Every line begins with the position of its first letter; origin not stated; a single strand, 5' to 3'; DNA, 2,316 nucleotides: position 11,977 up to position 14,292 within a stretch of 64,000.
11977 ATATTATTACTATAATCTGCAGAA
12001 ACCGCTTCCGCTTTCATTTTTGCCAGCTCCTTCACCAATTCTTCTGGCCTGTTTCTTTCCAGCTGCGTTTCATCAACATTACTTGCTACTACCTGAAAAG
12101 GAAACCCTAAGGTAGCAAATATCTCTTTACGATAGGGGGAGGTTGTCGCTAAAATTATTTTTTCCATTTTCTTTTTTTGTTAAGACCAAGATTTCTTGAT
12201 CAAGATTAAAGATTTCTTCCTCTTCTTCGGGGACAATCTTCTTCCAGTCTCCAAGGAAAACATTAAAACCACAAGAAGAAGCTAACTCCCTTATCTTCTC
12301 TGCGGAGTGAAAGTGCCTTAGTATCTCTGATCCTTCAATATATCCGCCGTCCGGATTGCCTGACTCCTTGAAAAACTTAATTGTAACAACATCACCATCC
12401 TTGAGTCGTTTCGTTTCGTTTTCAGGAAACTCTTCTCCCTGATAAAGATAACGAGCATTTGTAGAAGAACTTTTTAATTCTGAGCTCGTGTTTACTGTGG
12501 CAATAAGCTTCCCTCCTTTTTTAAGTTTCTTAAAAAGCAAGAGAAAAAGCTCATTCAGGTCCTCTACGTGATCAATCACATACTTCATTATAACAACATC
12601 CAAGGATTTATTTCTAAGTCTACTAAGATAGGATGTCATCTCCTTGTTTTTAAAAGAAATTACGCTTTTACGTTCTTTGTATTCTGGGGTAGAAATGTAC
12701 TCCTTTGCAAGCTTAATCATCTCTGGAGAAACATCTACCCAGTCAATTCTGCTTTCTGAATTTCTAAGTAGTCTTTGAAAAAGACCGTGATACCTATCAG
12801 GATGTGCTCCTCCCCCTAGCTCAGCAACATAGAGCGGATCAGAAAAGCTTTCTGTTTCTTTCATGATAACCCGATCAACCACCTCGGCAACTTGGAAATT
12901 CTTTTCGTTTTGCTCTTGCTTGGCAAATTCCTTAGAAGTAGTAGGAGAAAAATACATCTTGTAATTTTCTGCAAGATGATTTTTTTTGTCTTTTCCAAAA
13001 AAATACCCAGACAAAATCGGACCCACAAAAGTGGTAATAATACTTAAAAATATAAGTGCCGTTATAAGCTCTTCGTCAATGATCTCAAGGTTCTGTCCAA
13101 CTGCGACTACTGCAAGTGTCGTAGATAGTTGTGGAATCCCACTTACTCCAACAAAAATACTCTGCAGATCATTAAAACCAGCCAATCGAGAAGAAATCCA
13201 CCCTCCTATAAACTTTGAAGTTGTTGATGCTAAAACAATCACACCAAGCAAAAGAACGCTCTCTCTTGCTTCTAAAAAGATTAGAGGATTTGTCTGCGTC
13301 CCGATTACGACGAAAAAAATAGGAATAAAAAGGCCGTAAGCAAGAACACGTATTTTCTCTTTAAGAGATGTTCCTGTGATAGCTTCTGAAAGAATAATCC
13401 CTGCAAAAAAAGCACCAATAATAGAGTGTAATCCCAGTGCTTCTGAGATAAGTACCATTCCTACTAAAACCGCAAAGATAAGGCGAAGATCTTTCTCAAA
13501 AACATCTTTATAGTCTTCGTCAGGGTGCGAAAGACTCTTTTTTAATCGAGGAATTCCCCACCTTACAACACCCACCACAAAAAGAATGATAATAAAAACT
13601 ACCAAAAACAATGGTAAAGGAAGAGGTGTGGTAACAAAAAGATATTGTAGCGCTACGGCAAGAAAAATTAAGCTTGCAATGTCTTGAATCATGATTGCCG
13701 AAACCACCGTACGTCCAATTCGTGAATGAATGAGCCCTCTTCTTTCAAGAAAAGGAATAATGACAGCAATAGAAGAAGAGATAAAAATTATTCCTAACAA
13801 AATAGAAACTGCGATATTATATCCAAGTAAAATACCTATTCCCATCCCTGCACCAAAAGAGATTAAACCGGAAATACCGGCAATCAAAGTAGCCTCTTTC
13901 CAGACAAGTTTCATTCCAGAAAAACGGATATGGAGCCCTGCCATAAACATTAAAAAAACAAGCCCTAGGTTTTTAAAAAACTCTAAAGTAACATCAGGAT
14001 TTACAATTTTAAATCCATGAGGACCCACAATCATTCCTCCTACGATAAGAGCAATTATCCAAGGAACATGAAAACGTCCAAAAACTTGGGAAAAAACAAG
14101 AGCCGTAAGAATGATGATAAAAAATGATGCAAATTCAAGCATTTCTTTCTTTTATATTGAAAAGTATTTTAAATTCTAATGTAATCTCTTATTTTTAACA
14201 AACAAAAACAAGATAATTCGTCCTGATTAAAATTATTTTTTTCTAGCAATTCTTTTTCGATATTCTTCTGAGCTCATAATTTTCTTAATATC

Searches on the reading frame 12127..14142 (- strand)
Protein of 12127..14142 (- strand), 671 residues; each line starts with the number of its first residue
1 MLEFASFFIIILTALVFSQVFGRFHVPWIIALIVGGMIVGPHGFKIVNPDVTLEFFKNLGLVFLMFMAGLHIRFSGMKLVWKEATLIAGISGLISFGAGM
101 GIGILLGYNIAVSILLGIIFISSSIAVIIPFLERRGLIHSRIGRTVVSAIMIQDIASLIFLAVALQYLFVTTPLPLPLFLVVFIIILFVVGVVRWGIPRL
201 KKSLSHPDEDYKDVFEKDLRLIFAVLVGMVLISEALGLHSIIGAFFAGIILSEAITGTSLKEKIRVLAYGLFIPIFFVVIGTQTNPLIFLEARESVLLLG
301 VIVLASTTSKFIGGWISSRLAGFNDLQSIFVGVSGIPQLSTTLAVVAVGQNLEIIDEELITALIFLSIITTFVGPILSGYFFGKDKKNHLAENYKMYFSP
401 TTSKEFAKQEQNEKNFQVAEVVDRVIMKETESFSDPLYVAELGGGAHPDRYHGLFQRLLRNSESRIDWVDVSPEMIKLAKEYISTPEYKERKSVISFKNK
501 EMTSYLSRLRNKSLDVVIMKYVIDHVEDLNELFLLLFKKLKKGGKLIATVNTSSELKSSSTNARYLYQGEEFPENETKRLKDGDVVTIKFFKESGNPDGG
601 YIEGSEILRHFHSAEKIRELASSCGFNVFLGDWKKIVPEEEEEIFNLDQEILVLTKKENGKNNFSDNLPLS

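Call 83: search_protein_families(library=pfam, proteins=[window:12127-14142:-], max_evalue=0.00001)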
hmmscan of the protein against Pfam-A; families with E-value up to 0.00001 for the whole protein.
window:12127-14142:- (671 aa): 5 families
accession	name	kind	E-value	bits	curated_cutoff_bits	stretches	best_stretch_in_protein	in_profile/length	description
PF00999.27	Na_H_Exchanger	-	8.1e-67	226.1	26.2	1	12-377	2-373/375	Sodium/hydrogen exchanger, transmembrane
PF08241.18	Methyltransf_11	-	6.9e-09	36.7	21.2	1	453-547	8-94/95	Methyltransferase domain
PF13847.12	Methyltransf_31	-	1.6e-08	34.8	27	1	463-561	28-123/145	Methyltransferase domain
PF13489.12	Methyltransf_23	-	6.9e-08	32.8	27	1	452-566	33-135/164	Methyltransferase domain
PF08242.18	Methyltransf_12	-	3.9e-07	31.1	30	1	458-546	14-98/98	Methyltransferase domain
